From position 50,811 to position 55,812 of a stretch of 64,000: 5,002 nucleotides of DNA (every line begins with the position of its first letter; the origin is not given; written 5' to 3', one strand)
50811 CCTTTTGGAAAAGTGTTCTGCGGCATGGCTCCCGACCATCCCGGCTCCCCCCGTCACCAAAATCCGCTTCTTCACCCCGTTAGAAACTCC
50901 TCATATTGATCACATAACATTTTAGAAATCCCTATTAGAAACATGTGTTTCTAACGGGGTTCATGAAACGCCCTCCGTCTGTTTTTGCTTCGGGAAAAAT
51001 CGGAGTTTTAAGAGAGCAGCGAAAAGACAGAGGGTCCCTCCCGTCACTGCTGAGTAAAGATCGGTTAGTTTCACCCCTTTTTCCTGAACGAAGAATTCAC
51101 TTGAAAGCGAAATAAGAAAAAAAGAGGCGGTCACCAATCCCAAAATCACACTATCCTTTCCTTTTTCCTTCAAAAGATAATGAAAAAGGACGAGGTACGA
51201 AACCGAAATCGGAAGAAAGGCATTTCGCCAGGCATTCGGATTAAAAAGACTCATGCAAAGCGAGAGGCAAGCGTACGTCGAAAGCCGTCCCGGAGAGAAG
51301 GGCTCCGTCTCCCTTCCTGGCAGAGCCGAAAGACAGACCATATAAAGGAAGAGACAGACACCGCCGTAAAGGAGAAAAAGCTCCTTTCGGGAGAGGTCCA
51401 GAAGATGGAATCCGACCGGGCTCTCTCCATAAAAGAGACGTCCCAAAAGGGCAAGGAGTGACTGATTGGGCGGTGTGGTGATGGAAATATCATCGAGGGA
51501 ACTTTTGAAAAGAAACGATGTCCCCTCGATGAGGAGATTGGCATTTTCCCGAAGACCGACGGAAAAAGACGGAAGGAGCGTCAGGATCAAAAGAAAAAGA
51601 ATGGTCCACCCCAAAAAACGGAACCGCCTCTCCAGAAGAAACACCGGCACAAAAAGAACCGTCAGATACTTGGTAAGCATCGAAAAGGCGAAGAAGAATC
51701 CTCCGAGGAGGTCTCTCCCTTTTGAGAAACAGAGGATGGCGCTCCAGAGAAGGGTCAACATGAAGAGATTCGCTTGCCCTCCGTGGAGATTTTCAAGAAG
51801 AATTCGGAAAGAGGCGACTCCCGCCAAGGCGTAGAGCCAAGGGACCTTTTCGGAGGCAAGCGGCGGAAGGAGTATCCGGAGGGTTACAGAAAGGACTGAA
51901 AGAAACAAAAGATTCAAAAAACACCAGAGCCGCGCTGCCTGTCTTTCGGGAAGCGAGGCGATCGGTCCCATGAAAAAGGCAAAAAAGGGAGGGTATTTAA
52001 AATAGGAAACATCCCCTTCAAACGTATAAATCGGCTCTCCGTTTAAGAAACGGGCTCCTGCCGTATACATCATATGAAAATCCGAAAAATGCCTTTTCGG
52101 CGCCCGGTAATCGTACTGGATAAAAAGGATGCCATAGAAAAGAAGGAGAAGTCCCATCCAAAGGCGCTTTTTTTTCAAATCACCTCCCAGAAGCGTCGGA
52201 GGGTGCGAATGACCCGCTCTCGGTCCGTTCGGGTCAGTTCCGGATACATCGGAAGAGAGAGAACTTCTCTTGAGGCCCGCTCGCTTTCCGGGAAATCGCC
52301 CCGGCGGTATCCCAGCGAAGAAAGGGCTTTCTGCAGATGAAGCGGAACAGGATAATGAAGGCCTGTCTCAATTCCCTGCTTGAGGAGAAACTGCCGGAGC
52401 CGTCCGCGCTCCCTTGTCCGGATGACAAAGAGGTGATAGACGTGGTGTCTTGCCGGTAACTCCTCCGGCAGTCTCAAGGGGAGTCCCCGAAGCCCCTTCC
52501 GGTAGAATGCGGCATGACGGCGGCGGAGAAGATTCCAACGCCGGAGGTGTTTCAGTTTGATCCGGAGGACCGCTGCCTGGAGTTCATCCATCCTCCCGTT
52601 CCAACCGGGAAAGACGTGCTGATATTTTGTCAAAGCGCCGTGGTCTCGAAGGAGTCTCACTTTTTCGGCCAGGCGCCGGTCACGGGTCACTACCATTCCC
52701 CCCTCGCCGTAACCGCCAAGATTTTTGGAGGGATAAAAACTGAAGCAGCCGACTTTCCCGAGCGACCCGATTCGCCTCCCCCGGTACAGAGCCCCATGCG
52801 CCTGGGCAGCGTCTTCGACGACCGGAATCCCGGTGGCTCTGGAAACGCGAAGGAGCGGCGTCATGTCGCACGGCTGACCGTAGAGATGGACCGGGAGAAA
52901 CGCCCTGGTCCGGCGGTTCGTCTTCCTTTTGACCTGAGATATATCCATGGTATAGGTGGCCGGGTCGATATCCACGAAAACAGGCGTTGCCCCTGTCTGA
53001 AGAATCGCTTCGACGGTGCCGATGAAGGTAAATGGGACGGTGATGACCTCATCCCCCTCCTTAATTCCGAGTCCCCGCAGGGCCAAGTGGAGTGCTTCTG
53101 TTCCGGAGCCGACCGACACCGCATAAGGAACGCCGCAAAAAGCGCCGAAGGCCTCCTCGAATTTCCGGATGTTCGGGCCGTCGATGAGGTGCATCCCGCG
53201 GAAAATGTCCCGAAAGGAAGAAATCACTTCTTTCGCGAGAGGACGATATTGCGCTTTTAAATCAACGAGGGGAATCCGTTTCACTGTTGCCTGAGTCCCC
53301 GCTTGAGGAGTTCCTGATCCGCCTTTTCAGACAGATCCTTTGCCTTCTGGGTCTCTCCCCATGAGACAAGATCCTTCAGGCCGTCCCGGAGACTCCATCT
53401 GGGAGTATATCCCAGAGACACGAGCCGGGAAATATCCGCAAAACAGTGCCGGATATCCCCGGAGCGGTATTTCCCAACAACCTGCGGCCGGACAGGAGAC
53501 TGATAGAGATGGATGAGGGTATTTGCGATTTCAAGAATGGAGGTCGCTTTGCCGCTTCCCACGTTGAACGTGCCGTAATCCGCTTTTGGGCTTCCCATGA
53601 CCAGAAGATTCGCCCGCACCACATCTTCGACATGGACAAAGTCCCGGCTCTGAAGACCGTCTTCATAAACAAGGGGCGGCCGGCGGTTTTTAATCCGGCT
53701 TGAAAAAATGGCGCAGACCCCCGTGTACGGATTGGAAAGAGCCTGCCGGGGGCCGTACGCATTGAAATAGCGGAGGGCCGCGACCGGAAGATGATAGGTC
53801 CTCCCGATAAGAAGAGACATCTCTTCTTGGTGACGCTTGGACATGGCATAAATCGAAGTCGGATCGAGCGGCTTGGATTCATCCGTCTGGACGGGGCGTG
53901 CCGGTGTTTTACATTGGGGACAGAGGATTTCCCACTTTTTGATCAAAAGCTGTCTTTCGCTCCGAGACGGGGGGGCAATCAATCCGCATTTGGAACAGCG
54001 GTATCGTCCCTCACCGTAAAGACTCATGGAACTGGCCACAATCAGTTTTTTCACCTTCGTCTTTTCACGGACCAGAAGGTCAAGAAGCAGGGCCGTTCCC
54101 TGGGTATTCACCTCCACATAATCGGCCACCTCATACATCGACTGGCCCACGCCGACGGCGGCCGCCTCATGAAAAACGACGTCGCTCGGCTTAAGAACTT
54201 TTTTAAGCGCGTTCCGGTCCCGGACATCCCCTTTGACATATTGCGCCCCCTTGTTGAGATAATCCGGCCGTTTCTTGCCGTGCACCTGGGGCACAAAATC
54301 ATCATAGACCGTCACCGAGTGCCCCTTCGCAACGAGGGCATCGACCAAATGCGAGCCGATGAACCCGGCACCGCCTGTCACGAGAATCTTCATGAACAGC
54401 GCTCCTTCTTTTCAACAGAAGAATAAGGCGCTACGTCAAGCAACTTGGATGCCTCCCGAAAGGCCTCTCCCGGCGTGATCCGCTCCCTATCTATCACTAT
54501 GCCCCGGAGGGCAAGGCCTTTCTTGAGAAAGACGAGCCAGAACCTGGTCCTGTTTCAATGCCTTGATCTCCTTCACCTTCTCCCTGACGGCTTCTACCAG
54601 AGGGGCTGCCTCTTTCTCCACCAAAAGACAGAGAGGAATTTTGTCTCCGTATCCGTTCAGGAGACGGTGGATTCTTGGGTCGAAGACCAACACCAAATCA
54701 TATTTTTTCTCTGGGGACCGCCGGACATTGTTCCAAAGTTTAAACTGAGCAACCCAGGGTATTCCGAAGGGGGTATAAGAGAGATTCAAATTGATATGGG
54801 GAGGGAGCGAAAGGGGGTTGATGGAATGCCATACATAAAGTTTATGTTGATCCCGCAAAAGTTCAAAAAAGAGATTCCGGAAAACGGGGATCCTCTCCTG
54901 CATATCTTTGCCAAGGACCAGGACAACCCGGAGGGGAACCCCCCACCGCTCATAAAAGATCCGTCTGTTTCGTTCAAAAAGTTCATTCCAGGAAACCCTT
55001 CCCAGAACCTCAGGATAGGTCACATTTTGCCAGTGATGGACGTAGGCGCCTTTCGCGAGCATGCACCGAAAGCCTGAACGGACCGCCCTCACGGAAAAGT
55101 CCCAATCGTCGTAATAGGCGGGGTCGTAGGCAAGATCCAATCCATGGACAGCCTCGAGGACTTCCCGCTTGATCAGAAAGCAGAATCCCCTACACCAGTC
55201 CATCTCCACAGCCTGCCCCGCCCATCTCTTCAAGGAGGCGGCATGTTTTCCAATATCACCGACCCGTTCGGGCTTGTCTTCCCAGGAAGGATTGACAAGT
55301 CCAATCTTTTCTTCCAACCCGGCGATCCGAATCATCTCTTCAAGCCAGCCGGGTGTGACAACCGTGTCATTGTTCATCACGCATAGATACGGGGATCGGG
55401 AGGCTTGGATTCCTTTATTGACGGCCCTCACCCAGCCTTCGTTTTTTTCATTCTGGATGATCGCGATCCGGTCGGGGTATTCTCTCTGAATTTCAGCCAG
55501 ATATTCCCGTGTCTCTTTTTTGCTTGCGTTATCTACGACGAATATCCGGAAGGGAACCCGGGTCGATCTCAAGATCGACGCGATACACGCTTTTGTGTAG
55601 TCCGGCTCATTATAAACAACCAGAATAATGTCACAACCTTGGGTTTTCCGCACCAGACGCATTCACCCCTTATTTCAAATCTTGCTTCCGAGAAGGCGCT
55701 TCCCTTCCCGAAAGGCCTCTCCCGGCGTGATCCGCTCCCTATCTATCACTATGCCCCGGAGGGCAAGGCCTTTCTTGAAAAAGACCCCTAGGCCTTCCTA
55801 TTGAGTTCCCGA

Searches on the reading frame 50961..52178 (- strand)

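Call 68: search_protein_families(library=pfam, proteins=[window:50961-52178:-], max_evalue=0.00001)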
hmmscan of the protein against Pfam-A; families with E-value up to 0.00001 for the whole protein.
window:50961-52178:- (405 aa): 1 family
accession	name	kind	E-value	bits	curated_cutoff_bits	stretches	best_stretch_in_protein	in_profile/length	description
PF09594.16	GT87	-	3.4e-22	79.8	25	1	60-291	1-217/237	Glycosyltransferase family 87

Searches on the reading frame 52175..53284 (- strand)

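Call 68: search_protein_families(library=pfam, proteins=[window:52175-53284:-], max_evalue=0.00001)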
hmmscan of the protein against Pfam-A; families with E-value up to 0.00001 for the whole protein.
window:52175-53284:- (369 aa): 1 family
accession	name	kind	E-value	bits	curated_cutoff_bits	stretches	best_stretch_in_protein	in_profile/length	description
PF01041.23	DegT_DnrJ_EryC1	-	1.8e-119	399.6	19.8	1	18-362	5-359/360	DegT/DnrJ/EryC1/StrS aminotransferase family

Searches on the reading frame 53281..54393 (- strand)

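Call 16: search_protein_families(library=ncbifam, proteins=[window:53281-54393:-], max_evalue=0.00001)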
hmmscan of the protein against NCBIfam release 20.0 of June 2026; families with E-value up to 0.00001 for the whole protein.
window:53281-54393:- (370 aa): 25 families
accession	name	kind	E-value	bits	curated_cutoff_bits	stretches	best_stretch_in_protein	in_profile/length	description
TIGR01179.1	galE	equivalog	2.1e-42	145.1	262.3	2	2-129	1-128/332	UDP-glucose 4-epimerase GalE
TIGR01181.1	dTDP_gluc_dehyt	equivalog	3e-38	131.7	365.1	2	169-349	138-314/321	dTDP-glucose 4,6-dehydratase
TIGR04180.1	EDH_00030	hypoth_equivalog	3.6e-37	128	475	2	3-131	1-130/297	NAD-dependent 4,6-dehydratase LegB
TIGR02197.1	heptose_epim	equivalog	2.2e-34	119.1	274.6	2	170-345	126-312/316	ADP-glyceromanno-heptose 6-epimerase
NF011728.1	PRK15181.1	equivalog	5.4e-26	91.4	760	1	177-346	160-337/348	Vi polysaccharide biosynthesis UDP-N-acetylglucosaminuronic acid C-4 epimerase TviC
NF007956.0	PRK10675.1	subfamily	2.3e-23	82.9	394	1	1-128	1-130/338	UDP-glucose 4-epimerase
NF007490.0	PRK10084.1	subfamily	2e-20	73.1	649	2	1-106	1-110/361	dTDP-glucose 4,6-dehydratase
NF007582.0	PRK10217.1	equivalog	7.6e-20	71.3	698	2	172-345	150-330/355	dTDP-glucose 4,6-dehydratase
NF008360.0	PRK11150.1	equivalog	4.6e-19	68.8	452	1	177-345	135-305/310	ADP-glyceromanno-heptose 6-epimerase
NF042422.1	oxyalk_red_OleD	equivalog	2e-17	63.6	580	1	1-125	1-113/329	2-alkyl-3-oxoalkanoate reductase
NF043036.1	ErythonDh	equivalog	1.8e-16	60.2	325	1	1-128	1-131/321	D-erythronate dehydrogenase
TIGR03466.1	HpnA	hypoth_equivalog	1.4e-13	50.5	367.65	1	1-126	1-117/327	hopanoid-associated sugar epimerase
NF058621.1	DiazavRedAvaA7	equivalog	6.7e-13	48.9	400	1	1-122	1-113/304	3-diazoavenalumate denitrifying reductase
NF042423.1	oxyalk_red_Shew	equivalog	7.5e-13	48.2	580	1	2-126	10-122/331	2-alkyl-3-oxoalkanoate reductase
NF052578.1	StrlDmthSdmBMthl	equivalog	4.4e-12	46.4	600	1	1-127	1-118/328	sterol demethylase protein SdmB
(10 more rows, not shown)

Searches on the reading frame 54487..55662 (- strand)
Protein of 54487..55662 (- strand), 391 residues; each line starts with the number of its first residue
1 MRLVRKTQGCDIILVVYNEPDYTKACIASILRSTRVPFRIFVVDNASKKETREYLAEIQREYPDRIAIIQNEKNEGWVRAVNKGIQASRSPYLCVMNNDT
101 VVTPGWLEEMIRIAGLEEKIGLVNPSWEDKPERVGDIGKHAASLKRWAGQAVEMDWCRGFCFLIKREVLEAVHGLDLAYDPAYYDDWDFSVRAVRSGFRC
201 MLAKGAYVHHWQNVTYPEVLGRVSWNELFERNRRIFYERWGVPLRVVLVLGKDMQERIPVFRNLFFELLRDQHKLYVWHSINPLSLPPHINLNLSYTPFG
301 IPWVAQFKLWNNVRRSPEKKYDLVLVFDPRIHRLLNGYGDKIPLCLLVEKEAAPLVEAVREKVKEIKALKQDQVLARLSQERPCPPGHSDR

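Call 16: search_protein_families(library=ncbifam, proteins=[window:54487-55662:-], max_evalue=0.00001)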
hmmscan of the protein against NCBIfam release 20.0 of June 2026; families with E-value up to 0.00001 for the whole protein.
window:54487-55662:- (391 aa): 11 families
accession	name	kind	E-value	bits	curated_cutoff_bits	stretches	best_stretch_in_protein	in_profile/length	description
TIGR03965.1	mycofact_glyco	equivalog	3.2e-12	46.1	280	1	11-220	77-290/467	mycofactocin biosynthesis glycosyltransferase MftF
TIGR03937.1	PgaC_IcaA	equivalog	1.5e-11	43.9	422.3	1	7-123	44-159/407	poly-beta-1,6-N-acetyl-D-glucosamine synthase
NF041875.1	EPS_EpsD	equivalog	7.2e-11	42.1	370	1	11-213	2-209/325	exopolysaccharide biosynthesis glycosyltransferase EpsD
NF053739.1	GlytfEpsEBac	equivalog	9.5e-11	41.2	450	1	11-200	4-192/265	glycosyltransferase EpsE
NF007482.0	PRK10073.1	equivalog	2.6e-10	39.8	423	1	8-115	6-111/334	glycosyltransferase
NF047683.1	TeichurnBiosyTuaG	equivalog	8e-10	38.8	400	1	8-112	6-109/252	teichuronic acid biosynthesis protein TuaG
NF045692.1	OglycostaseCruG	equivalog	6.9e-08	31.8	600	0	157-208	203-253/386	2'-O-glycosyltransferase CruG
NF038302.1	EPS_HpsE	equivalog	1.5e-07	30.7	300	1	32-122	28-119/307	hormogonium polysaccharide biosynthesis glycosyltransferase HpsE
TIGR03111.1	glyc2_xrt_Gpos1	hypoth_equivalog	5.6e-07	28.7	363.95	1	11-112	52-154/439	TIGR03111 family XrtG-associated glycosyltransferase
TIGR04440.1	glyco_TIGR04440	domain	1.4e-06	28.2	70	1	12-112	4-104/215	TIGR00180 family glycosyltransferase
TIGR04242.1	nodulat_NodC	equivalog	8.6e-06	25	550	0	9-107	49-149/395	chitooligosaccharide synthase NodC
